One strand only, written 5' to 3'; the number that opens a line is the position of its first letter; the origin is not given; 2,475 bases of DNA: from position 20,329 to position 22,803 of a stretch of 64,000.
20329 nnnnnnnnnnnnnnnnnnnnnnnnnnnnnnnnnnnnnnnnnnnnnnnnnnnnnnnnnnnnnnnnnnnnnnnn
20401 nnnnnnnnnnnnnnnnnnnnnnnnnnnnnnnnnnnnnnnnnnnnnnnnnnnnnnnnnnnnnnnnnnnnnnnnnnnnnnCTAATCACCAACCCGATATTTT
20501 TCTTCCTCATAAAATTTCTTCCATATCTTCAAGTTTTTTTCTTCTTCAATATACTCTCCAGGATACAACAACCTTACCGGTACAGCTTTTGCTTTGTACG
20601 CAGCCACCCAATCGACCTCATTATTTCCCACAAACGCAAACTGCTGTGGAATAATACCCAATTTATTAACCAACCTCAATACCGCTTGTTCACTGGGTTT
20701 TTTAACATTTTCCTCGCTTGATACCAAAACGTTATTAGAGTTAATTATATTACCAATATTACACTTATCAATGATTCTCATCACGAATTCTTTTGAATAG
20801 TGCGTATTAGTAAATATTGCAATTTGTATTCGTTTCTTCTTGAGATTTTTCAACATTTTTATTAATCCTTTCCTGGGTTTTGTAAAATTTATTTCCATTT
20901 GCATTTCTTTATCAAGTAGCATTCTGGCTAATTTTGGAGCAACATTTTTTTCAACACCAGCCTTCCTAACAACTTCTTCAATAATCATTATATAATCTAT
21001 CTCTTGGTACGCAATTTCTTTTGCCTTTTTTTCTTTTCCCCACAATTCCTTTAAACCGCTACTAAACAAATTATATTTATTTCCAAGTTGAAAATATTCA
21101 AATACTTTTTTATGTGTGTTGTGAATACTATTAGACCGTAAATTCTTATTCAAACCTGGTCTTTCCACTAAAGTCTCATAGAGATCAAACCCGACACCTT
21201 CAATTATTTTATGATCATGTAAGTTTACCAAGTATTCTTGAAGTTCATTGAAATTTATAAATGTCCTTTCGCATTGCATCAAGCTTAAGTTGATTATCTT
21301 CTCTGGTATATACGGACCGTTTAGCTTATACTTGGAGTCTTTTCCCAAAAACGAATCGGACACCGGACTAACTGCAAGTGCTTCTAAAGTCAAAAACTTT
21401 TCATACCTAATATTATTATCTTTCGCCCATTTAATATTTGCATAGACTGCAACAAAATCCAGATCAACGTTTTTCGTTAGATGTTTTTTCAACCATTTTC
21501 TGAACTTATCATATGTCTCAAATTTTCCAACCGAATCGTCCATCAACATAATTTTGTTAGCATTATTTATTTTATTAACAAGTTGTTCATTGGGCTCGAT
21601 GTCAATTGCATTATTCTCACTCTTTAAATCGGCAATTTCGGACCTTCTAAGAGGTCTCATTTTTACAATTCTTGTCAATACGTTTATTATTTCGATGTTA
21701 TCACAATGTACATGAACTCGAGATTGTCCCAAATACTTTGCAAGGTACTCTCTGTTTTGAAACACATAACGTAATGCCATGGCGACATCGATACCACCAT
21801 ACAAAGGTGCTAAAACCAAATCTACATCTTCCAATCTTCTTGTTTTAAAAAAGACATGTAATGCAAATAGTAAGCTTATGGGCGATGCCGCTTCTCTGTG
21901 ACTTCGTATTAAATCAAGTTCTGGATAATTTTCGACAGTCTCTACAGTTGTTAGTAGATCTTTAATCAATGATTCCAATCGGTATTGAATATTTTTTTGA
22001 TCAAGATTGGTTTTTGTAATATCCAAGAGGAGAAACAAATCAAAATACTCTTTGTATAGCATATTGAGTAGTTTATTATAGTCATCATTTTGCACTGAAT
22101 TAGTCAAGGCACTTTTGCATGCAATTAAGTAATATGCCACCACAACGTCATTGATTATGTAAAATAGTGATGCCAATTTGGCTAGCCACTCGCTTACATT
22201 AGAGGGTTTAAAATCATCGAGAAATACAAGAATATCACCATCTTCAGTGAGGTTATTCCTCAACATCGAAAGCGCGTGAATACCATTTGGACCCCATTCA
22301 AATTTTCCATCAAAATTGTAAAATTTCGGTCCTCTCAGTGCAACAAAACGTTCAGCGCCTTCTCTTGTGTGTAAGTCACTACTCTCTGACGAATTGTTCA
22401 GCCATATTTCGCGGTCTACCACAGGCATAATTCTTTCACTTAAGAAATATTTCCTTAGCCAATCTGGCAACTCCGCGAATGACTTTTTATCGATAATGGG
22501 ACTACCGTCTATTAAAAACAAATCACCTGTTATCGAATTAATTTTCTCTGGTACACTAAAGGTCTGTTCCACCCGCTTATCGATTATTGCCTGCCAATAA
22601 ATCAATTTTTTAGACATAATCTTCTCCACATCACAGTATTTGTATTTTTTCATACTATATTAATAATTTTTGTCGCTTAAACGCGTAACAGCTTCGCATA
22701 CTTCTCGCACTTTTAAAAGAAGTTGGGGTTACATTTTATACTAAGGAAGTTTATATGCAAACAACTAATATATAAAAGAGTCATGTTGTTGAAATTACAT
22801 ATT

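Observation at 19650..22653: Translationally coupled nucleoside-hydrolase-like gene plus 724-aa PRTase-like/HAD multidomain protein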

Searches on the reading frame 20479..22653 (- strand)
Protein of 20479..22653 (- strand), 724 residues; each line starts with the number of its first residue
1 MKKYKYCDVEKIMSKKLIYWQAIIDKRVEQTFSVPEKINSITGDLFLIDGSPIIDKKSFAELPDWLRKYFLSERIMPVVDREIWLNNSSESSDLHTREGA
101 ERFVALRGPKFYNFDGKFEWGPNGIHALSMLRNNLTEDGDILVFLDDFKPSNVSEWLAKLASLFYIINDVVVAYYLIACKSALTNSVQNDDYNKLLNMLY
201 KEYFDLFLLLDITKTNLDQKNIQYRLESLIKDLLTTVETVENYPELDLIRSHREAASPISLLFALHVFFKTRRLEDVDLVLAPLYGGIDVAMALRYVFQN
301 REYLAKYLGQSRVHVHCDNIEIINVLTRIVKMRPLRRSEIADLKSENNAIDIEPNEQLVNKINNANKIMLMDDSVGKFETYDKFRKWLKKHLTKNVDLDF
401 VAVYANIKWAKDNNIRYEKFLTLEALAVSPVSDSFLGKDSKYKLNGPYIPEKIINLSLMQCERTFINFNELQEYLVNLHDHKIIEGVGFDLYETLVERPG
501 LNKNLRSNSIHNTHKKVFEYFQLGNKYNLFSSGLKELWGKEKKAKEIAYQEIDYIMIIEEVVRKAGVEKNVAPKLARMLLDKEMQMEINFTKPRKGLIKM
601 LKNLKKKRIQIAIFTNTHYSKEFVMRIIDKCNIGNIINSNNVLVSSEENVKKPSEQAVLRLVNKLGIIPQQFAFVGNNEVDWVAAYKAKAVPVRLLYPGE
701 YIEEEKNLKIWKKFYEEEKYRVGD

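Call 3: search_protein_families(library=pfam, proteins=[window:20479-22653:-], max_evalue=1)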
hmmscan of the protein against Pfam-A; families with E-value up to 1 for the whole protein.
window:20479-22653:- (724 aa): 4 families
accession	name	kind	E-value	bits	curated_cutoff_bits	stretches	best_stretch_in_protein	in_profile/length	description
PF13419.12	HAD_2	-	2e-13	51.3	23.8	1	558-689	45-172/178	Haloacid dehalogenase-like hydrolase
PF00702.32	Hydrolase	-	2.3e-11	44.9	26.4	1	485-683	2-185/191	haloacid dehalogenase-like hydrolase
PF08747.16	BrxB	-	0.024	15.1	26.8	1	688-721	89-120/124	BREX protein BrxB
PF03465.20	eRF1_3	-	0.079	13.9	25.8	1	537-622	23-89/106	eRF1 domain 3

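Call 4: search_protein_families(library=ncbifam, proteins=[window:20479-22653:-], max_evalue=1)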
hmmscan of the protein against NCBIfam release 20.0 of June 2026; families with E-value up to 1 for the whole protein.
window:20479-22653:- (724 aa): 24 families
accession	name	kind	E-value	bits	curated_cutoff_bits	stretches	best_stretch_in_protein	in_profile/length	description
TIGR02253.1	CTE7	subfamily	1.3e-08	34.9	169.75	1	484-697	2-196/221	TIGR02253 family HAD-type hydrolase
NF009695.0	PRK13222.1-2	equivalog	4.5e-08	32.8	225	1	584-697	86-195/226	phosphoglycolate phosphatase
TIGR02252.1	DREG-2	subfamily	6.5e-08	32.6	155.2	1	554-679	68-187/203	HAD hydrolase, REG-2-like, family IA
NF009697.0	PRK13222.1-4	equivalog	1e-07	31.5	327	1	556-703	56-201/232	phosphoglycolate phosphatase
NF009694.0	PRK13222.1-1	equivalog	2.7e-07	30.2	415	1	598-703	117-218/252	phosphoglycolate phosphatase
TIGR01449.2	PGP_bact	equivalog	4.6e-07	29.6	180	1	558-699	49-187/213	phosphoglycolate phosphatase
NF009698.0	PRK13223.1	equivalog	1.5e-06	27.6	466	1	565-697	75-202/272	phosphoglycolate phosphatase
TIGR01662.1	HAD-SF-IIIA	subfamily_domain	8.1e-06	26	44.6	1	591-690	24-133/141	HAD-IIIA family hydrolase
TIGR01428.1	HAD_type_II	equivalog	0.00054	20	125.4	1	486-687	3-182/197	haloacid dehalogenase type II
NF009804.0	PRK13288.1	equivalog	0.00057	19.4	218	1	595-690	85-176/215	pyrophosphatase PpaX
TIGR02247.1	HAD-1A3-hyp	subfamily_domain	0.0056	16.4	125.4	1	584-675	88-175/211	epoxide hydrolase N-terminal domain-like phosphatase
NF009696.0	PRK13222.1-3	equivalog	0.0063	16.2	359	1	576-711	71-200/223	N-acetylmuramic acid 6-phosphate phosphatase MupP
NF009700.0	PRK13226.1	equivalog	0.0068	16.1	342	1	591-699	94-197/229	phosphoglycolate phosphatase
NF003267.0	PRK04235.1-6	equivalog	0.007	16.2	190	1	313-374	100-161/196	hypothetical protein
NF033948.0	AcrIIA3_fam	equivalog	0.013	15.5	70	1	513-561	19-67/119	anti-CRISPR protein AcrIIA3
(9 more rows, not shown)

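Call 5: search_protein_families(library=padloc, proteins=[window:20479-22653:-], max_evalue=1)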
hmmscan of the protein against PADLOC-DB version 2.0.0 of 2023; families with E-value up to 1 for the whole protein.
window:20479-22653:- (724 aa): 0 families

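Call 6: search_solved_structures(query=window:20479-22653:-, max_evalue=1)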
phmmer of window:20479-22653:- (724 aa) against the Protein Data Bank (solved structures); distinct sequences matched with E-value up to 1: 6.
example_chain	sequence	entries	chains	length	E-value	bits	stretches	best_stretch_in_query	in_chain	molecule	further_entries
4rn3_A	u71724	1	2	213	0.0016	20.3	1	598-692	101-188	HAD superfamily hydrolase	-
2yy6_A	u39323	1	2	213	0.0058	18.5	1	584-689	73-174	phosphoglycolate phosphatase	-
2nyv_A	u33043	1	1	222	0.0064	18.3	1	584-689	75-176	Phosphoglycolate phosphatase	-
2hi0_A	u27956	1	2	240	0.24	13.1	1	591-686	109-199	Putative phosphoglycolate phosphatase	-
2hsz_A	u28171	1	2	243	0.37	12.5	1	601-701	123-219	novel predicted phosphatase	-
7e3q_A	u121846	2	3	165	0.62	11.7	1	479-535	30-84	tRNA (cytidine(34)-2'-O)-methyltransferase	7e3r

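Call 7: find_homologous_proteins(query=window:20479-22653:-)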
Query window:20479-22653:- (724 aa): 3 proteins with E <= 0.001 among 8000 candidates.
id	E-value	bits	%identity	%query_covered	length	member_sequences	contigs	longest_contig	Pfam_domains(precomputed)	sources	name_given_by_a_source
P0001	0.0e+0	1621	100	100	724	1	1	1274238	PF13419.13,PF00702.33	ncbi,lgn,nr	ncbi:HAD family hydrolase [Candidatus Woesebacteria bacterium]|nr:MAG: HAD family hydrolase [Candida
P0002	3.5e-139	484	38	94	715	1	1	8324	PF13419.13,PF00702.33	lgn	-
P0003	8.5e-90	320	30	93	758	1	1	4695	PF13419.13,PF00702.33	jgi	jgi:phosphoglycolate phosphatase-like HAD superfamily hydrolase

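Call 10: find_encoding_contigs(protein=P0002, flank=10000)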
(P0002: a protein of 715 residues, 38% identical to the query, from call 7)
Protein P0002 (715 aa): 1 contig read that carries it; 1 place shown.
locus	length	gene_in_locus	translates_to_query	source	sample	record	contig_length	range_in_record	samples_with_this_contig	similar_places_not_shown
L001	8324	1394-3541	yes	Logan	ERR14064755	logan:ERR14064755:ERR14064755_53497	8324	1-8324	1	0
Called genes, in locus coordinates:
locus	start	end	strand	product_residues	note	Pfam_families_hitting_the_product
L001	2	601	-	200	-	?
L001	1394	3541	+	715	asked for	PF00702:Hydrolase, PF13419:HAD_2 (weak)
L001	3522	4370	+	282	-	PF01156:IU_nuc_hydro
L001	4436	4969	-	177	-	PF04307:YdjM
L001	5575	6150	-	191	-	-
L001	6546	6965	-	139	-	PF00293:NUDIX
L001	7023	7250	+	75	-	PF01522:Polysacc_deac_1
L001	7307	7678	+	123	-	-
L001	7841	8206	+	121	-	PF00903:Glyoxalase, PF12681:Glyoxalase_2 (weak), PF18029:Glyoxalase_6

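Call 11: find_encoding_contigs(protein=P0003, flank=10000)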
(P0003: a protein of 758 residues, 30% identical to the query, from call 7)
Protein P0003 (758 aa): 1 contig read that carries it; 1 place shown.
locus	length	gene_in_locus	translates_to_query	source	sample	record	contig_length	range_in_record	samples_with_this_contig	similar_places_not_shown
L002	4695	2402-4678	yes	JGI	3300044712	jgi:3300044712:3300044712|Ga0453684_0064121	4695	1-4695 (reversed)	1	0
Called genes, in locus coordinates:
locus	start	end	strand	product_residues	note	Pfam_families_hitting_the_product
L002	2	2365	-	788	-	?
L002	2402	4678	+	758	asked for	PF00702:Hydrolase, PF13419:HAD_2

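Call 25: predict_structure(alignment_id=A1)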
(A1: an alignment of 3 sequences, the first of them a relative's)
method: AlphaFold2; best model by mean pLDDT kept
length: 724 residues; sequences in the alignment: 3
mean_pLDDT: 56.4   pTM: 0.42
mean pLDDT of the five models: 56.4, 55.6, 54.2, 51.7, 49.3
residues with pLDDT >= 90: 17; 70-90: 222; 50-70: 191; < 50: 294
segments of 3 or more residues with pLDDT < 50: 1-142, 183-185, 211-215, 236-257, 327-354, 374-380, 404-462, 539-549, 717-724
pLDDT, mean of each block of 10 residues (from residue 1): 25 34 35 29 28 44 40 36 26 27 40 31 32 36 53 52 57 56 51 67 66 49 63 50 35 43 68 76 67 80 62 58 59 29 29 55 81 49 63 72 42 33 39 32 25 25 69 82 83 77 68 82 76 61 39 67 69 76 79 86 91 81 85 83 74 78 86 80 73 74 58 45 33
secondary structure, 60 per line:
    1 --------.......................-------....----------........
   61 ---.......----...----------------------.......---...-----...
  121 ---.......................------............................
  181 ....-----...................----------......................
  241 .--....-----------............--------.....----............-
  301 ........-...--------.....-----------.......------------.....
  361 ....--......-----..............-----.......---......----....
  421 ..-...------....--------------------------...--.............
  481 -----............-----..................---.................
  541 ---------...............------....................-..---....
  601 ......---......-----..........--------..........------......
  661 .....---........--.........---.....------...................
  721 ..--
elements in order (helices of 4 or more, strands of 3 or more residues): H9-31 H39-42 E53-55 H56-60 H64-70 E75-77 E103-106 E110-112 E118-120 H124-146 H153-184 H190-208 H219-241 H244-247 H259-270 E279-283 H288-299 H301-308 E321-325 H337-343 H356-364 E367-372 H378-391 E397-403 H407-412 H417-422 E424-426 H433-436 E463-465 H468-480 E486-490 H491-495 H503-520 H524-540 H550-564 H571-590 H597-606 E610-615 H621-630 E642-644 H645-648 H655-665 E672-676 H679-687 E691-695 H702-722

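Call 28: search_protein_families(library=pfam, alignment_id=A3, max_evalue=0.01)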
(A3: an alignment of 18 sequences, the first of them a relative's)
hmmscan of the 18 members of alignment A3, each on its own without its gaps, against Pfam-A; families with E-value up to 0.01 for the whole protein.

A. member 1, P0001 (724 aa): 2 families
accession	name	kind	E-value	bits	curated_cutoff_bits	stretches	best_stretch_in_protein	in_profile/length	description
PF13419.12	HAD_2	-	2e-13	51.3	23.8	1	558-689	45-172/178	Haloacid dehalogenase-like hydrolase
PF00702.32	Hydrolase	-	2.3e-11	44.9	26.4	1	485-683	2-185/191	haloacid dehalogenase-like hydrolase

B. families by the number of members that match (of 18 scanned): 6 families
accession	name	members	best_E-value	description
PF00702.32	Hydrolase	13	1.3e-13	haloacid dehalogenase-like hydrolase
PF13419.12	HAD_2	13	2e-13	Haloacid dehalogenase-like hydrolase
PF13242.12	Hydrolase_like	3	0.00055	HAD-hyrolase-like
PF00156.33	Pribosyltran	2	4.6e-06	Phosphoribosyl transferase domain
PF14681.12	UPRTase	1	0.001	Uracil phosphoribosyltransferase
PF24390.1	PRTase-CE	1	0.0013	PRTase-CE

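Call 38: predict_structure(alignment_id=A3)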
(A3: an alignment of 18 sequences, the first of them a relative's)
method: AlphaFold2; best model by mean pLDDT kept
length: 724 residues; sequences in the alignment: 18
mean_pLDDT: 86.1   pTM: 0.87
mean pLDDT of the five models: 86.1, 84.8, 84.1, 83.4, 81.9
residues with pLDDT >= 90: 429; 70-90: 220; 50-70: 35; < 50: 40
segments of 3 or more residues with pLDDT < 50: 81-96, 334-346, 436-443
pLDDT, mean of each block of 10 residues (from residue 1): 74 91 92 80 83 93 96 87 42 44 89 67 80 94 90 95 95 94 87 93 93 70 94 93 87 85 94 92 90 95 91 73 92 48 51 91 94 89 91 91 87 84 89 53 59 82 92 94 92 92 90 96 95 92 82 90 93 94 93 96 97 92 94 95 89 85 89 91 84 91 89 94 82
secondary structure, 60 per line:
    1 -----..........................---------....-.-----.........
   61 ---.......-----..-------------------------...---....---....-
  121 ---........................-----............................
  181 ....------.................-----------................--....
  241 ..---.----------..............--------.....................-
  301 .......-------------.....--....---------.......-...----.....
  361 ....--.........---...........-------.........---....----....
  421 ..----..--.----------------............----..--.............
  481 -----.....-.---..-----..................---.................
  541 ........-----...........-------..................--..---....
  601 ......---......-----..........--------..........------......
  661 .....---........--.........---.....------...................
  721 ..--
elements in order (helices of 4 or more, strands of 3 or more residues): H6-31 H41-44 E52-55 H56-60 H64-70 E103-105 H109-112 H116-119 H124-147 H153-184 H191-207 H219-234 H237-242 H257-270 E279-283 H284-299 H301-307 E321-325 E328-331 H341-347 E349-351 H356-364 E367-375 H379-389 E397-405 H409-412 H417-422 H449-459 H468-480 E486-490 H503-520 H524-548 H554-564 H572-589 H597-606 E610-615 H621-630 E642-644 H645-648 H655-665 E672-676 H679-687 E691-695 H702-722

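Call 41: fold_search(model_id=the predicted structure, library=pdb)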
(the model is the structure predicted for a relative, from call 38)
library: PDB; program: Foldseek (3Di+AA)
matches with E <= 10: 770; with E <= 0.001: 125
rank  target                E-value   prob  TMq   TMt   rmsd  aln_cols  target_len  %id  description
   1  2w4m                  1.0e-06  1.00  0.23  0.55   6.7       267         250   16  The Crystal Structure of human N-acetylneuraminic acid phosphatase, NANP (released 2008-12-23)
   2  6z1k                  1.4e-06  1.00  0.22  0.60   6.6       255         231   18  A de novo Enzyme for the Morita-Baylis-Hillman Reaction BH32.6 (released 2021-08-25)
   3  2gfh                  1.8e-06  1.00  0.23  0.55   6.4       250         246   16  Crystal structure of a n-acetylneuraminic acid phosphatase (nanp) from mus musculus at 1.90 A resolution (released 2006-04-18)
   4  8bp1                  2.6e-06  1.00  0.22  0.61   6.3       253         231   19  Crystal structure of BHMeHis1.0, an engineered enzyme for the Morita-Baylis-Hillman reaction (released 2024-02-28)
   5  8a0m_C                3.0e-06  1.00  0.24  0.17  18.8       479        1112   13  Capsular polysaccharide synthesis multienzyme in complex with capsular polymer fragment (released 2023-04-26)
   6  4knv_A                3.2e-06  1.00  0.22  0.56   5.4       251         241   14  The crystal structure of APO HUMAN HDHD4 FROM SE-MAD (released 2013-06-26)
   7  8a0c_B                3.5e-06  1.00  0.24  0.17  21.0       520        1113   12  Capsular polysaccharide synthesis multienzyme in complex with CMP (released 2023-04-26)
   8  4knv_B                3.6e-06  1.00  0.22  0.57   5.8       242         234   16  The crystal structure of APO HUMAN HDHD4 FROM SE-MAD (released 2013-06-26)
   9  9eqd                  4.0e-06  1.00  0.23  0.60   5.7       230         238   17  Crystal structure of an engineered enzyme containing a genetically encoded thiourea, CT1.5 (released 2025-10-01)
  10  6q7p                  5.7e-06  1.00  0.23  0.62   6.3       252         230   18  Crystal structure of OE1.2 (released 2019-06-05)
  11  8a0m_A                5.7e-06  1.00  0.24  0.17  20.8       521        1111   11  Capsular polysaccharide synthesis multienzyme in complex with capsular polymer fragment (released 2023-04-26)
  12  8a0c_A                6.0e-06  1.00  0.25  0.18  20.4       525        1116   12  Capsular polysaccharide synthesis multienzyme in complex with CMP (released 2023-04-26)
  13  6q7q                  6.9e-06  1.00  0.22  0.61   6.4       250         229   19  Crystal structure of OE1.3 (released 2019-06-05)
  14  3u26                  7.2e-06  1.00  0.22  0.60   6.7       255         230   18  Crystal Structure of Engineered Protein. Northeast Structural Genomics Consortium Target OR48 (released 2011-11-23)
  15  1x42                  7.9e-06  1.00  0.22  0.61   6.6       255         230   19  Crystal structure of a haloacid dehalogenase family protein (PH0459) from Pyrococcus horikoshii OT3 (released 2005-11-12)
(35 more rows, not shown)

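Call 51: fold_search(model_id=the predicted structure, library=viral)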
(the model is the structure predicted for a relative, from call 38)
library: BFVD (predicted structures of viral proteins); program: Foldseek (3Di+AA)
matches with E <= 10: 412; with E <= 0.001: 3
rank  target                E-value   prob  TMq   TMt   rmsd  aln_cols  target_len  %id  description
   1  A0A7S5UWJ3            2.4e-05  1.00  0.23  0.63   5.7       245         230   15  (no name in the UniProt tables at hand)
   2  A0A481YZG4            5.0e-05  1.00  0.15  0.65   2.0       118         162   22  Haloacid dehalogenase-like hydrolase [Marseillevirus LCMAC202]
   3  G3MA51                8.9e-04  1.00  0.22  0.67   5.5       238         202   17  Gp310 [Bacillus phage G]
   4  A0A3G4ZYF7            2.3e-03  0.20  0.10  0.08  33.0       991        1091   10  Helicase C-terminal domain-containing protein [Gaeavirus sp.]
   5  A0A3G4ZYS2            3.5e-02  0.99  0.16  0.33  12.1       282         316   12  Phosphonoacetaldehyde hydrolase [Faunusvirus sp.]
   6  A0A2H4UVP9            5.8e-02  0.47  0.12  0.23  22.2       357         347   10  Phosphoribosyl transferase [Bodo saltans virus]
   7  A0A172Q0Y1            7.6e-02  0.99  0.14  0.24   5.5       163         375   13  Adenine/guanine phosphoribosyltransferase [Acinetobacter phage vB_AbaM_ME3]
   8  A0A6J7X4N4            1.2e-01  0.15  0.14  0.17  19.5       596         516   10  HepA Superfamily II DNA/RNA helicases, SNF2 family [uncultured Caudovirales phage]
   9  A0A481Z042            1.5e-01  0.14  0.12  0.14  27.3       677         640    8  Orotidine 5'-phosphate decarboxylase [Marseillevirus LCMAC202]
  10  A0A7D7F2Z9            1.8e-01  0.87  0.14  0.46   8.5       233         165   12  (no name in the UniProt tables at hand)
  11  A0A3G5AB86            2.2e-01  0.11  0.10  0.16  19.9       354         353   12  J domain-containing protein [Hyperionvirus sp.]
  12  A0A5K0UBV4            2.4e-01  0.33  0.13  0.15  23.7       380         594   10  Phosphoribosyltransferase domain-containing protein [Yasminevirus sp. GU-2018]
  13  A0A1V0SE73            3.2e-01  0.82  0.15  0.41  12.0       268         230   16  Haloacid dehalogenase-like hydrolase [Indivirus ILV1]
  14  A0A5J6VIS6            3.3e-01  0.04  0.08  0.08  36.4       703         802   12  Uncharacterized protein [Megaviridae environmental sample]
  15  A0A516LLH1            3.3e-01  0.03  0.07  0.05  30.4       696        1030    9  (no name in the UniProt tables at hand)
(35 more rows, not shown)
